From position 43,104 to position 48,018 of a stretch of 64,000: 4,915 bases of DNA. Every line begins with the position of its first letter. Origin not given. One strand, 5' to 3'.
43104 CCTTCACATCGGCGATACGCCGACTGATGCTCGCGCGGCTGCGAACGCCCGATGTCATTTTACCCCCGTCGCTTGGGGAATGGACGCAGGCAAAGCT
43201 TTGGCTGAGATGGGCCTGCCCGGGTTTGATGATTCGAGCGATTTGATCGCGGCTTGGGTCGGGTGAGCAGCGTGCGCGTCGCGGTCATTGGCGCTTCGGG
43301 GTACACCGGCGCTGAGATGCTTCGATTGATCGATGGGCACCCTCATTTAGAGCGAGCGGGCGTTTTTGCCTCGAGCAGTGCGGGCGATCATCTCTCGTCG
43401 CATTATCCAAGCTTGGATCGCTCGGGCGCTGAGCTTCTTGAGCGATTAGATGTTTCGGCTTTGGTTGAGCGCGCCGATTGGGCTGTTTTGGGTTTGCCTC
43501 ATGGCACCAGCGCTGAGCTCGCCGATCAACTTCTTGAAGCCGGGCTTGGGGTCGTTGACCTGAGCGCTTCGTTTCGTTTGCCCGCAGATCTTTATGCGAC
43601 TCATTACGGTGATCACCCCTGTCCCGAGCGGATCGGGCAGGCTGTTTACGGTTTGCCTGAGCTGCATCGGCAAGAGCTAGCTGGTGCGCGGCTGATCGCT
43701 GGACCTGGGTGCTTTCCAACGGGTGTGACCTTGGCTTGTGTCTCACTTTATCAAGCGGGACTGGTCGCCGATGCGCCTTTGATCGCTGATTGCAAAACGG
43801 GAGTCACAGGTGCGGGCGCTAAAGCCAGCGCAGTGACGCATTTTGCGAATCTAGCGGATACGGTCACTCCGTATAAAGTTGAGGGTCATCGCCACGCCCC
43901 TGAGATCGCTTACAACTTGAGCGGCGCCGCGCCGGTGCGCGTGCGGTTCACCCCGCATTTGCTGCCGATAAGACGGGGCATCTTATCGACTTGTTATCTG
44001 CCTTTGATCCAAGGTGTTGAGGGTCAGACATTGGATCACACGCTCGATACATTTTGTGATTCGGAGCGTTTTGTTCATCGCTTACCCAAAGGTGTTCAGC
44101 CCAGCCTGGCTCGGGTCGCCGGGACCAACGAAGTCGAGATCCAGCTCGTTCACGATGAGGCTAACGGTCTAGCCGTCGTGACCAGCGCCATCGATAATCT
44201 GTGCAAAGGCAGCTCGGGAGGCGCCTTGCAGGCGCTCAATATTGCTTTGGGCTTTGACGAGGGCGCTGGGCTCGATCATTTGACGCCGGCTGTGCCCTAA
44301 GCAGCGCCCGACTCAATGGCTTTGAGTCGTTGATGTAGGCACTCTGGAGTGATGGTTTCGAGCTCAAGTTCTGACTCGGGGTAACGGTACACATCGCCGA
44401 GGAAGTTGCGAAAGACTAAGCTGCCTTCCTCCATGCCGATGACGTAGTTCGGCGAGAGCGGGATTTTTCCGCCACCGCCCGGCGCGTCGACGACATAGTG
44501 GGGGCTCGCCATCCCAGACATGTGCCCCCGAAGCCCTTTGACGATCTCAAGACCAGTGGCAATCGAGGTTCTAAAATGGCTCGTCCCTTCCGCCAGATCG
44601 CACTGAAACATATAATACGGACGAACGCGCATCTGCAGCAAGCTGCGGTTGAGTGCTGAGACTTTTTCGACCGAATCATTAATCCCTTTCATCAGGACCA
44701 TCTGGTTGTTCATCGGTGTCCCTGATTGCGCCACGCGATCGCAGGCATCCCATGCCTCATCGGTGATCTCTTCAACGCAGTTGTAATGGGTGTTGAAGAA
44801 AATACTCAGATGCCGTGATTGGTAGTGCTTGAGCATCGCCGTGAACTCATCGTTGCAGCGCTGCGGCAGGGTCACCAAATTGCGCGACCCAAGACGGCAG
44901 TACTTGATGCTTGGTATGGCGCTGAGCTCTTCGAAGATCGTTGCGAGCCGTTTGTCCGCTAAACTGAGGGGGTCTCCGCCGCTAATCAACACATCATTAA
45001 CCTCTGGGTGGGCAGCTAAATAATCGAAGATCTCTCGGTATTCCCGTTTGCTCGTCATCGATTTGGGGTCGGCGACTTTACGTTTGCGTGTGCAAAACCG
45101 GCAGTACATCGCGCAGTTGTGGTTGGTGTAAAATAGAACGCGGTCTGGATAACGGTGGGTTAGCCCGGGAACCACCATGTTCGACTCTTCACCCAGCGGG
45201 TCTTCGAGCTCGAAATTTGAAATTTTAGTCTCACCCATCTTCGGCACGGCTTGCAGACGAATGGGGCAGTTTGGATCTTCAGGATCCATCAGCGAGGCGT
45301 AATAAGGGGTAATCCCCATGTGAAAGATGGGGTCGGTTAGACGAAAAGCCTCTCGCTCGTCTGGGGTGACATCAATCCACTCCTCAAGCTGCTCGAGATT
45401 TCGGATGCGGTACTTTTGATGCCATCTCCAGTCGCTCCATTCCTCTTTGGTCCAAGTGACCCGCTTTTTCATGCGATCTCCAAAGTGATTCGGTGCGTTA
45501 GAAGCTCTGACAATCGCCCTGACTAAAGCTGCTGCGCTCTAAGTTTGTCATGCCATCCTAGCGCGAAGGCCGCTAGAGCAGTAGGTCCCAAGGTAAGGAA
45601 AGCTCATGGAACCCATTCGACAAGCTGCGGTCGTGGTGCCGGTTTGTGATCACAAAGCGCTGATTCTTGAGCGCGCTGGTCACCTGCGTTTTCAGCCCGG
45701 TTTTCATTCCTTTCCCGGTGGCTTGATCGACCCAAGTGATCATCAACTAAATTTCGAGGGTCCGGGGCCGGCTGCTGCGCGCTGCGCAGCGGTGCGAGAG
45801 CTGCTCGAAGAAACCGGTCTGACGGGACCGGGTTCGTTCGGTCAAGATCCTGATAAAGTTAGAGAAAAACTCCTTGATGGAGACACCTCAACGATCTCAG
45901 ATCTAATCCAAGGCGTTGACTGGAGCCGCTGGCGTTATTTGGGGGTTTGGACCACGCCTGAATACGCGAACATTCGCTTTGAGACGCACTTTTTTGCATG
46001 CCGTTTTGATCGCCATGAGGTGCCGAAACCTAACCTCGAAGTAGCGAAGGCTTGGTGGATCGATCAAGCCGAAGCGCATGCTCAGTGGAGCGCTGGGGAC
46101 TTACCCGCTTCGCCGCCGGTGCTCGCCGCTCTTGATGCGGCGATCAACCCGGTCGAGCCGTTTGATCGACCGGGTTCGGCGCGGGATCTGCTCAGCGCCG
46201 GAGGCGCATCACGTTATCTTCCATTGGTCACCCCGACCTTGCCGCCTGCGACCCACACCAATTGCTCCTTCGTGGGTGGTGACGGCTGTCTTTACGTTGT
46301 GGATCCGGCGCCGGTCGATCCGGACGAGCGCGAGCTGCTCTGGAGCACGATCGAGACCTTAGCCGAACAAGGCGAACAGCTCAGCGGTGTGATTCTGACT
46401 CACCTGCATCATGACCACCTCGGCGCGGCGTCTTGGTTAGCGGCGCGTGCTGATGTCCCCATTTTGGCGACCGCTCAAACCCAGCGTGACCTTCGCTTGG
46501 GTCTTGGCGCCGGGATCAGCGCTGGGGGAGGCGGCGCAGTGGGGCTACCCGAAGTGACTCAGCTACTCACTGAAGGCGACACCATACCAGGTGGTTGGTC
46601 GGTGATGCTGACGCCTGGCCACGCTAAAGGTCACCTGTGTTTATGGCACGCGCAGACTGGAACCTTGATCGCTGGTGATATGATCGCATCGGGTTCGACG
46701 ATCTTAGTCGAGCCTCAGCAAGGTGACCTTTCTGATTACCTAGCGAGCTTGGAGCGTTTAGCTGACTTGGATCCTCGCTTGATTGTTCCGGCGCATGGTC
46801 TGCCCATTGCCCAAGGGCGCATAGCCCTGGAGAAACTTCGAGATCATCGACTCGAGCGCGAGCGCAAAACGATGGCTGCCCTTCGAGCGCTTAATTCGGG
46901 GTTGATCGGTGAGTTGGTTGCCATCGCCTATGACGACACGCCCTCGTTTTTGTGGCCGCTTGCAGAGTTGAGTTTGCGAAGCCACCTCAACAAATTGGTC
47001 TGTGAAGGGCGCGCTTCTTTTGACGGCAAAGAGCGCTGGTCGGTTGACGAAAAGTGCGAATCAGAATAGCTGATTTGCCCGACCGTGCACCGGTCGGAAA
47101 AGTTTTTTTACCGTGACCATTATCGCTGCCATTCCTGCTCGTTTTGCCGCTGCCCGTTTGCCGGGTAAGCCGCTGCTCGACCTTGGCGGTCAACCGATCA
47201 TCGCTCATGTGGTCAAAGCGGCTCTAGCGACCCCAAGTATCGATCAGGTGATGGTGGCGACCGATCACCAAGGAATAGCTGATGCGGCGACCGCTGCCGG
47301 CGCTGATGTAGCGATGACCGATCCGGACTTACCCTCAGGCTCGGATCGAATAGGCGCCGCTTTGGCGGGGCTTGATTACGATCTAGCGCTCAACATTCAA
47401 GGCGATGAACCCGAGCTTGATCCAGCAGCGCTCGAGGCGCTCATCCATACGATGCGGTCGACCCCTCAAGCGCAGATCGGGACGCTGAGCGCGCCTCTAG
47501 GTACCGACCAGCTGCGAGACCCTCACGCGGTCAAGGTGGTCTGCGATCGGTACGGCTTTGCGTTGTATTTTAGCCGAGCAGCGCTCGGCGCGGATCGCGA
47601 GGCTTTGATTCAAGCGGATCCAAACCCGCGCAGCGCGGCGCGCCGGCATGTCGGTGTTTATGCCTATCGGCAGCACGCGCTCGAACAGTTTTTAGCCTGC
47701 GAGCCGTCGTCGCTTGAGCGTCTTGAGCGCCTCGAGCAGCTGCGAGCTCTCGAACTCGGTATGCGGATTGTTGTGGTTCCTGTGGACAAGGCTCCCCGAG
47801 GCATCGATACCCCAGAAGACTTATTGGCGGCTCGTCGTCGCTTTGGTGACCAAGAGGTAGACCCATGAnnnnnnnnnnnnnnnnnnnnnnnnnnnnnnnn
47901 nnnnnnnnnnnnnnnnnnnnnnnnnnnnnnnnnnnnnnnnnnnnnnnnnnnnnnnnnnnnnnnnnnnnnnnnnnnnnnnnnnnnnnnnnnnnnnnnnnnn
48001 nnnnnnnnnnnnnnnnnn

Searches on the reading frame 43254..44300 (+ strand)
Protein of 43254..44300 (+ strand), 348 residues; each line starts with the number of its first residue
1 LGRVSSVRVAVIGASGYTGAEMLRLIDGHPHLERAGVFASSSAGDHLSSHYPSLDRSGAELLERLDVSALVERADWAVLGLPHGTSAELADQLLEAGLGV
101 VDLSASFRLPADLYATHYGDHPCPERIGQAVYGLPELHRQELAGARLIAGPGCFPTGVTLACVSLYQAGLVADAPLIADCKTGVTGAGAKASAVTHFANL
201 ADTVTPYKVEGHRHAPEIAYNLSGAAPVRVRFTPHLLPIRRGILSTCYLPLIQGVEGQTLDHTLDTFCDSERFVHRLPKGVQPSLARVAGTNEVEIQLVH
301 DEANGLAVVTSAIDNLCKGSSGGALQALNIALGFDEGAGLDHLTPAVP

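Call 31: search_protein_families(library=pfam, proteins=[window:43254-44300:+], max_evalue=0.001)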
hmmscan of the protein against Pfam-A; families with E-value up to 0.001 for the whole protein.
window:43254-44300:+ (348 aa): 2 families
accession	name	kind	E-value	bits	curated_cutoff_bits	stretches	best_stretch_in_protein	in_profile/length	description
PF22698.1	Semialdhyde_dhC_1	-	2.7e-47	161.1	27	1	153-315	1-165/165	Semialdehyde dehydrogenase, dimerisation domain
PF01118.30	Semialdhyde_dh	-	9.9e-28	97.4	26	1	8-144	1-120/121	Semialdehyde dehydrogenase, NAD binding domain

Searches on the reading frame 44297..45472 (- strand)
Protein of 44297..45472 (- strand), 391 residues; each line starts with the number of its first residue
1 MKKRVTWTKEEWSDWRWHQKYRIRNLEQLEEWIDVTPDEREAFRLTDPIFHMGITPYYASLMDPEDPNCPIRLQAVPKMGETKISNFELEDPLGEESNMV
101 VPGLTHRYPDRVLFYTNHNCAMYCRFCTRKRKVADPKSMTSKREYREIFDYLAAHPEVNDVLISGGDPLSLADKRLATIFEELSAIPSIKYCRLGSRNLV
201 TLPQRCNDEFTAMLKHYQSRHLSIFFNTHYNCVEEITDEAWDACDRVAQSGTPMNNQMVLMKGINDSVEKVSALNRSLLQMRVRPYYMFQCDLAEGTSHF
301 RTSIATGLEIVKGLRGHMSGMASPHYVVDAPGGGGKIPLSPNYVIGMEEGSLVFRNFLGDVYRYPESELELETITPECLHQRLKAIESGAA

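Call 31: search_protein_families(library=pfam, proteins=[window:44297-45472:-], max_evalue=0.001)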
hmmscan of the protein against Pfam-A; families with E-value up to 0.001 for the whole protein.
window:44297-45472:- (391 aa): 3 families
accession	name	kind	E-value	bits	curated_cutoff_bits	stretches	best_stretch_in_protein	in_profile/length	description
PF12544.13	LAM_C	-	3.3e-20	72.9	26.7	1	312-374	2-64/127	Lysine-2,3-aminomutase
PF04055.27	Radical_SAM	-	1.8e-10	41.7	29.5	1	118-269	5-160/166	Radical SAM superfamily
PF13353.11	Fer4_12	-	0.00077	20.2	22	0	112-182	8-76/137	4Fe-4S single cluster domain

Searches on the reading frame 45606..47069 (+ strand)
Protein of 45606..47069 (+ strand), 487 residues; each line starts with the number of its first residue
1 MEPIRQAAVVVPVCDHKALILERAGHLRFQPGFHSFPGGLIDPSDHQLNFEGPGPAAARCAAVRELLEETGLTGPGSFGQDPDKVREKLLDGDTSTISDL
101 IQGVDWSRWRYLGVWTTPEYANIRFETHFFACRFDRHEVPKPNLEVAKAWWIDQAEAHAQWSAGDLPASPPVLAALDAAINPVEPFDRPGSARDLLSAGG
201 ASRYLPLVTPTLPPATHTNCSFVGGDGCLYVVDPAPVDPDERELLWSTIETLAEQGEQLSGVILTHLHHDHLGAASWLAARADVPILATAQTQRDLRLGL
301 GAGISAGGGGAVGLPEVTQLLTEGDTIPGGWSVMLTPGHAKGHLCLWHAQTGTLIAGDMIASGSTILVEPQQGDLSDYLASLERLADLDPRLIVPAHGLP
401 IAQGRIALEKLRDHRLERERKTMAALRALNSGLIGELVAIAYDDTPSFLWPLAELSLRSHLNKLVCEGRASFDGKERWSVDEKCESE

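Call 31: search_protein_families(library=pfam, proteins=[window:45606-47069:+], max_evalue=0.001)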
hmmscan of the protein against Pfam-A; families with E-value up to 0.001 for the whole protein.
window:45606-47069:+ (487 aa): 4 families
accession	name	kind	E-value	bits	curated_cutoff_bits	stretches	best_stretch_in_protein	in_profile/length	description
PF00753.33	Lactamase_B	-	2.1e-28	100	22.7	1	216-397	4-196/196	Metallo-beta-lactamase superfamily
PF17778.7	BLACT_WH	-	1.3e-10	41.5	22.8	1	436-478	4-46/46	Beta-lactamase associated winged helix domain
PF00293.34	NUDIX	-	7.6e-08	32.9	21.1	1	5-73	2-59/134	NUDIX domain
PF12706.13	Lactamase_B_2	-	1.5e-05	25.1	27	1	252-299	24-73/200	Beta-lactamase superfamily domain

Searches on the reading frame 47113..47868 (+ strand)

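Call 31: search_protein_families(library=pfam, proteins=[window:47113-47868:+], max_evalue=0.001)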
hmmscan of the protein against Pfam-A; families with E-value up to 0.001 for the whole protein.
window:47113-47868:+ (251 aa): 3 families
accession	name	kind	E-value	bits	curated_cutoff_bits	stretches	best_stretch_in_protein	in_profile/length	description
PF02348.25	CTP_transf_3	-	8.3e-49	166.8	22.6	1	5-219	2-217/217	Cytidylyltransferase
PF12804.13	NTP_transf_3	-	2.6e-09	37.9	27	1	19-120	16-117/160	MobA-like NTP transferase domain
PF01128.25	IspD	-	0.00029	21.1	27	1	18-64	19-65/221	2-C-methyl-D-erythritol 4-phosphate cytidylyltransferase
